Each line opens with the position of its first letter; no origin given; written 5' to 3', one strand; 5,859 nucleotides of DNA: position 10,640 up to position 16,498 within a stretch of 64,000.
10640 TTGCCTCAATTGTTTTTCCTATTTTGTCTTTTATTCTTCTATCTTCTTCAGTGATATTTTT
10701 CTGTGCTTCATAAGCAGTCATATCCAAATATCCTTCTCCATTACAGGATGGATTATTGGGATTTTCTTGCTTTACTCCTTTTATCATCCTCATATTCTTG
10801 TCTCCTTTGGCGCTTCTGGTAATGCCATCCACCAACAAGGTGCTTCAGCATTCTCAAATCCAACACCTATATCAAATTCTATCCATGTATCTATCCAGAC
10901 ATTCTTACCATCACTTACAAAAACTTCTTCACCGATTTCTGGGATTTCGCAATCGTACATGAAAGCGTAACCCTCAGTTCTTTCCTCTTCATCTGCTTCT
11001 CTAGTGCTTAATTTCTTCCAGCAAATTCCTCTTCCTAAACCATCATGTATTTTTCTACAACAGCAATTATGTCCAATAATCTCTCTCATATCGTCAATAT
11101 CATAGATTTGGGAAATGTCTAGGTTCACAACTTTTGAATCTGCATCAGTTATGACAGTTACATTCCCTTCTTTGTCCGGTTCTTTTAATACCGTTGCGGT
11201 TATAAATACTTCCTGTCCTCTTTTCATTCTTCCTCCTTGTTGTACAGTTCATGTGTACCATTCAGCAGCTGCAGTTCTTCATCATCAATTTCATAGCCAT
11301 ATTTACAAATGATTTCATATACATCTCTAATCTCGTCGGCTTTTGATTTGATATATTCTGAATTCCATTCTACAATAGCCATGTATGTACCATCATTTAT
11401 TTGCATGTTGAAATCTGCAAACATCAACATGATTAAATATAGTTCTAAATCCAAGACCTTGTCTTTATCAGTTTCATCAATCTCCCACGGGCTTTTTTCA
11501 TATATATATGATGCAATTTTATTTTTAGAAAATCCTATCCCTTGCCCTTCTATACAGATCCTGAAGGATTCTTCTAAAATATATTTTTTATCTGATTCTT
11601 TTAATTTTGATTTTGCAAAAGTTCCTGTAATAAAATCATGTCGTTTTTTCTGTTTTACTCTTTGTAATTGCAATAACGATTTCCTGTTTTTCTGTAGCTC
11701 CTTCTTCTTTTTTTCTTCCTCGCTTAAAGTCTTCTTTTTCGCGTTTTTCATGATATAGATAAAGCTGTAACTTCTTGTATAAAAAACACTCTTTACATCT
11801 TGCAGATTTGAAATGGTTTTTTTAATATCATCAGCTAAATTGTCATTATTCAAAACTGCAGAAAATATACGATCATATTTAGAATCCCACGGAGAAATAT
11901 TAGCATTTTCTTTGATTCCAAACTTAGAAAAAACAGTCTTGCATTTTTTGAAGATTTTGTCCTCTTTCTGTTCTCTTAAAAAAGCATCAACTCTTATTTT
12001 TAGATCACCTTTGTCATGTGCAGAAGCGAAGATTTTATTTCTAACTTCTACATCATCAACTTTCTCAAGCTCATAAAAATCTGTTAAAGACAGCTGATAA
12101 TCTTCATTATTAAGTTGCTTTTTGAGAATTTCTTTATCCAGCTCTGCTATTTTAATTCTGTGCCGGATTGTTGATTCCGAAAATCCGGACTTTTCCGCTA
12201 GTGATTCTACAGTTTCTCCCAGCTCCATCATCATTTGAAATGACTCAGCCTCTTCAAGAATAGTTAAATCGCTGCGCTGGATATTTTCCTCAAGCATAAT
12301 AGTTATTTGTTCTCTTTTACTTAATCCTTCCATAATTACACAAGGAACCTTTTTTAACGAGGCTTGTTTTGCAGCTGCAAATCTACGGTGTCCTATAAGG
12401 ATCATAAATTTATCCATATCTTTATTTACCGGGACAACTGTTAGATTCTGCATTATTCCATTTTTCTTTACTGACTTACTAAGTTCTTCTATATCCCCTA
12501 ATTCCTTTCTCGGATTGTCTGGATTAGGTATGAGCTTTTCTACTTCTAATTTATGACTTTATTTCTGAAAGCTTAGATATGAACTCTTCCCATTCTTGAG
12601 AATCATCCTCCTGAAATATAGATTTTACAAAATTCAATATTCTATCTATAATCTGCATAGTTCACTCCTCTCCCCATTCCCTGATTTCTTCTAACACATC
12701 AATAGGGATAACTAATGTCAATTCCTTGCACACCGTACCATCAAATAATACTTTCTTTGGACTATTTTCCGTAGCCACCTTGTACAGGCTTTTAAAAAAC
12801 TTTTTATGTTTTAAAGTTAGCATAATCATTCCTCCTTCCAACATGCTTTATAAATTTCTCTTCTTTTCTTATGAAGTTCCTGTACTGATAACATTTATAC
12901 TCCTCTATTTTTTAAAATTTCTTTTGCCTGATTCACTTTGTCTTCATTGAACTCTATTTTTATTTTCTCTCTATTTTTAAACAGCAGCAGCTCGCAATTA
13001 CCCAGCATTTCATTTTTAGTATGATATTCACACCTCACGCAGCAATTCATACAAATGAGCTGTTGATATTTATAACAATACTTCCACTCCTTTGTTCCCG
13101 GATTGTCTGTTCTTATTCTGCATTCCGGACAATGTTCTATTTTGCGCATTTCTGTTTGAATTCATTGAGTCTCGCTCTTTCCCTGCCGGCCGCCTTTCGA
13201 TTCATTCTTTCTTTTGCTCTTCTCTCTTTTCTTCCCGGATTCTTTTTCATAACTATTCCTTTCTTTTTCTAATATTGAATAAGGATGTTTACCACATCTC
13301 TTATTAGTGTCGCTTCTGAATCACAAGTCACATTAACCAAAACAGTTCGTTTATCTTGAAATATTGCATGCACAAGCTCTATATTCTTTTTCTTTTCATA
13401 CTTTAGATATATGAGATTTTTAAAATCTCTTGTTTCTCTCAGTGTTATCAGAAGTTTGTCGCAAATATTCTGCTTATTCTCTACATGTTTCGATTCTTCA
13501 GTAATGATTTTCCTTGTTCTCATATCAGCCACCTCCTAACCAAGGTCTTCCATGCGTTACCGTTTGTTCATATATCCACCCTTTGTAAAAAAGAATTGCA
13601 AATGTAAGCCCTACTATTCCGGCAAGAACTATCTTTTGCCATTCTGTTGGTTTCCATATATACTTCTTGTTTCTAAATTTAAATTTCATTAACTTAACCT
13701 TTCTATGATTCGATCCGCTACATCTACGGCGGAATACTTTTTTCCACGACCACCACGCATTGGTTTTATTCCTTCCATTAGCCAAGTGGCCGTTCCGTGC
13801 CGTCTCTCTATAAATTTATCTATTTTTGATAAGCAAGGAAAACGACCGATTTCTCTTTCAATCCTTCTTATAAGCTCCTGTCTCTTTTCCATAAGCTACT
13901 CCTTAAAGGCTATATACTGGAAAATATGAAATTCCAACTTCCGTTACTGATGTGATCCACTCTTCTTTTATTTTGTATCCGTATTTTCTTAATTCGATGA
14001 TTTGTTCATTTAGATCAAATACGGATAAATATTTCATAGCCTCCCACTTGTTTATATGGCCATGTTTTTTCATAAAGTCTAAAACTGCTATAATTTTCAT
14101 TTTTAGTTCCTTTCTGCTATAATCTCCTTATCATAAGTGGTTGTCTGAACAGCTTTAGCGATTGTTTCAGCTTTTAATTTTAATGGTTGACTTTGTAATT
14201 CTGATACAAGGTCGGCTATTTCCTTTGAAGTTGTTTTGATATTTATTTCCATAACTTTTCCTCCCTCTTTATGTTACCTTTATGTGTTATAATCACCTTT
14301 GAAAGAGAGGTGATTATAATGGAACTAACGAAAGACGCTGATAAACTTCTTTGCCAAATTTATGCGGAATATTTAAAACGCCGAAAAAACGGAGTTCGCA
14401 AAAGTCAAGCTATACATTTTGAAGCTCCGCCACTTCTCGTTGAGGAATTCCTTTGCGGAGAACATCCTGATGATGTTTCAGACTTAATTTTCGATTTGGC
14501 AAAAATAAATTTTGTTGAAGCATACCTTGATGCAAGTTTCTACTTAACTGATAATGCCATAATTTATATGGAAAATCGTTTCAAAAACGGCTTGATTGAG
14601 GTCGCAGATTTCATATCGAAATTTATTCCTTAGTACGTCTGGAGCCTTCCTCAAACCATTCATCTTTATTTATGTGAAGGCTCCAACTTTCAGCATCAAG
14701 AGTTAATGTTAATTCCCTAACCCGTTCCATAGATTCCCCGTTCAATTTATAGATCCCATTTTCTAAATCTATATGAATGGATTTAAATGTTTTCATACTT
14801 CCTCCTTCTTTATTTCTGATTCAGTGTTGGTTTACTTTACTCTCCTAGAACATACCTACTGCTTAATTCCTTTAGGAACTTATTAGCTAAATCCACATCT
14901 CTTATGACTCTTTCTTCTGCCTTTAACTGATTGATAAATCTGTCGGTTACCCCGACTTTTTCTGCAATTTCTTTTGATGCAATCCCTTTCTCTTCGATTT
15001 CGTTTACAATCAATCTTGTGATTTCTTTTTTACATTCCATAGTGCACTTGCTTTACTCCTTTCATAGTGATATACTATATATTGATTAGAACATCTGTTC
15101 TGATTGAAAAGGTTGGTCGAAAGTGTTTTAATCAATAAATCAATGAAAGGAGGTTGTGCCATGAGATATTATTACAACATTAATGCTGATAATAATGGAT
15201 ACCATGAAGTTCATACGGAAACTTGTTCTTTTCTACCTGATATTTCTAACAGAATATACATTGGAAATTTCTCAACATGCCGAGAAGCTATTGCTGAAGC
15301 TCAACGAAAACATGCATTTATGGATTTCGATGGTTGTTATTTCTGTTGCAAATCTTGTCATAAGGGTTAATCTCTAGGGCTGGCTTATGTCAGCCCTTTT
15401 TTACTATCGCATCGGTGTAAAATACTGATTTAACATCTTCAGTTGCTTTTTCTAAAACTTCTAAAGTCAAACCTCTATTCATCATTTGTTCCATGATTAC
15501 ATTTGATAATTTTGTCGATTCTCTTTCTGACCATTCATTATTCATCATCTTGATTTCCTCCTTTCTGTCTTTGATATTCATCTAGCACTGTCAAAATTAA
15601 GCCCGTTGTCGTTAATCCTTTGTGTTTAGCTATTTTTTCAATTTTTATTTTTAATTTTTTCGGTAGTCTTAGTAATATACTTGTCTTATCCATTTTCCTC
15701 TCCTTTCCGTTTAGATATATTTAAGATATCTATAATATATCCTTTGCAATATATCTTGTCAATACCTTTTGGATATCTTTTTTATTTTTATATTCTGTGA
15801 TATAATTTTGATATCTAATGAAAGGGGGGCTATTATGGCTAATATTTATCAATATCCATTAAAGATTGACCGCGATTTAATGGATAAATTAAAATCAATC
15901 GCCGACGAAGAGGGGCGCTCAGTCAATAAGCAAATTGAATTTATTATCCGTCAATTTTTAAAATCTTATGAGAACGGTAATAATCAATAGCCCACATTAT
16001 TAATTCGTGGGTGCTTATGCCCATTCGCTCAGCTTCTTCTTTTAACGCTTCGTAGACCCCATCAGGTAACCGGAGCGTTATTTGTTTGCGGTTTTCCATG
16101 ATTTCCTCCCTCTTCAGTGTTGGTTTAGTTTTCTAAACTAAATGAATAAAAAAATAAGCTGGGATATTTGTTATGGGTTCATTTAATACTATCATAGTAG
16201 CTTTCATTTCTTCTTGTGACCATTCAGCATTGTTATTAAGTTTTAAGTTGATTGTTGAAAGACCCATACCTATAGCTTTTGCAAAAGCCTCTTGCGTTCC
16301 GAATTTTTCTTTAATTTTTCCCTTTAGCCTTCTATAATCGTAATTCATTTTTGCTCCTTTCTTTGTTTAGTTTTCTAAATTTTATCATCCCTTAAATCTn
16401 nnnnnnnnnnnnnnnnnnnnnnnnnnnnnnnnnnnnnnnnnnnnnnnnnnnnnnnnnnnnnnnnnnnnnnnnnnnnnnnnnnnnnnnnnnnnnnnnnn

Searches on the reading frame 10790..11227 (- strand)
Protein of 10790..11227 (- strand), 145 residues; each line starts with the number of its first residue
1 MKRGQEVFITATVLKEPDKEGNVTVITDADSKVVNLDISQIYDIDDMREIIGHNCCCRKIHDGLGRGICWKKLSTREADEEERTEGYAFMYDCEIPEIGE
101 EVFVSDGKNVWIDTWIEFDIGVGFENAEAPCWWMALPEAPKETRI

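Call 43: search_protein_families(library=pfam, proteins=[window:10790-11227:-], max_evalue=0.01)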
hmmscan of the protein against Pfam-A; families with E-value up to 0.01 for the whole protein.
window:10790-11227:- (145 aa): 1 family
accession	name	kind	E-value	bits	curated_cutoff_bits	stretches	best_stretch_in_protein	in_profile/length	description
PF02736.25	Myosin_N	-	0.0083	16.4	27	0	5-36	12-40/45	Myosin N-terminal SH3-like domain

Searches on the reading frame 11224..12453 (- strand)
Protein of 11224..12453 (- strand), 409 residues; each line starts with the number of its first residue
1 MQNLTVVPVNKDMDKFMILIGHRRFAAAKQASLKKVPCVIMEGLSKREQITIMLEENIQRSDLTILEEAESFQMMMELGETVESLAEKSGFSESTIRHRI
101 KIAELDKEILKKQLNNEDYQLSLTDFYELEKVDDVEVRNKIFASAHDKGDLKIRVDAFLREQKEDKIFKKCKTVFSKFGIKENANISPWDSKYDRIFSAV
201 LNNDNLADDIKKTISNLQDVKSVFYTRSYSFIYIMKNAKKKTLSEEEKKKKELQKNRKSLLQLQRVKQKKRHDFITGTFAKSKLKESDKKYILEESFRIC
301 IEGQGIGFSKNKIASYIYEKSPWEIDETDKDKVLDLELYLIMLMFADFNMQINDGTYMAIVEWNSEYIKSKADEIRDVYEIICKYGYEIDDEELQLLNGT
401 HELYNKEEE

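Call 43: search_protein_families(library=pfam, proteins=[window:11224-12453:-], max_evalue=0.01)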
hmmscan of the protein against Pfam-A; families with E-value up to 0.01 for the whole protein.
window:11224-12453:- (409 aa): 2 families
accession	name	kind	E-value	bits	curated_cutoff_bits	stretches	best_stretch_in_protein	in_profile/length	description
PF02195.25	ParB_N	-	6.7e-07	29.7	26.3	1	2-59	41-95/95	ParB N-terminal domain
PF17762.8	HTH_ParB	-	1e-05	26.1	22.6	1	62-112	2-53/102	ParB HTH domain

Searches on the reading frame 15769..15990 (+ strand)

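Call 12: search_protein_families(library=pfam, proteins=[window:15769-15990:+], max_evalue=0.01)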
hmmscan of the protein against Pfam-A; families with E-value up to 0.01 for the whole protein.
window:15769-15990:+ (73 aa): 4 families
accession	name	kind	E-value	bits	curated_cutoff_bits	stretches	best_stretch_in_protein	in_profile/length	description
PF11903.14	ParD_like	-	6.7e-05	23.2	23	1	31-61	4-34/73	ParD-like antitoxin of type II bacterial toxin-antitoxin system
PF07878.17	RHH_5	-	0.00018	21.6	26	1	36-64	11-39/43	CopG-like RHH_1 or ribbon-helix-helix domain, RHH_5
PF03869.20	Arc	-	0.00088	19.5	20.4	1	29-65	7-43/50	Arc-like DNA binding domain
PF01402.27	RHH_1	-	0.00098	19.4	20.5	1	32-64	5-37/39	Ribbon-helix-helix protein, copG family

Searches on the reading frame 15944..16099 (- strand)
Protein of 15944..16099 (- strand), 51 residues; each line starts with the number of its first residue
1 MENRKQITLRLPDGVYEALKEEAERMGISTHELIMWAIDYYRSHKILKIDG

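Call 12: search_protein_families(library=pfam, proteins=[window:15944-16099:-], max_evalue=0.01)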
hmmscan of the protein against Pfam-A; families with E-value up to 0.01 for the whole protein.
window:15944-16099:- (51 aa): 4 families
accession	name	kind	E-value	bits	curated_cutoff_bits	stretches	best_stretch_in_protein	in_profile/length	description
PF01402.27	RHH_1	-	8.9e-06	25.9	20.5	1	7-39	2-34/39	Ribbon-helix-helix protein, copG family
PF07878.17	RHH_5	-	0.00096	19.3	26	1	7-34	4-31/43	CopG-like RHH_1 or ribbon-helix-helix domain, RHH_5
PF12441.14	CopG_antitoxin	-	0.0012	19.9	28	1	3-36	41-74/79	CopG antitoxin of type II toxin-antitoxin system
PF22513.2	FitA-like_RHH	-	0.0021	18.4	27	1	11-31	8-28/39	Antitoxin FitA-like, ribbon-helix-helix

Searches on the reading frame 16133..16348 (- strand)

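Call 12: search_protein_families(library=pfam, proteins=[window:16133-16348:-], max_evalue=0.01)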
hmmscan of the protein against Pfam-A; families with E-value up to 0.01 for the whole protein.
window:16133-16348:- (71 aa): 1 family
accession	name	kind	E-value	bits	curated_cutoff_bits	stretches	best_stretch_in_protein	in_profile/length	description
PF05339.17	DUF739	-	3.5e-20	72.4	27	1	1-67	1-67/69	Protein of unknown function (DUF739)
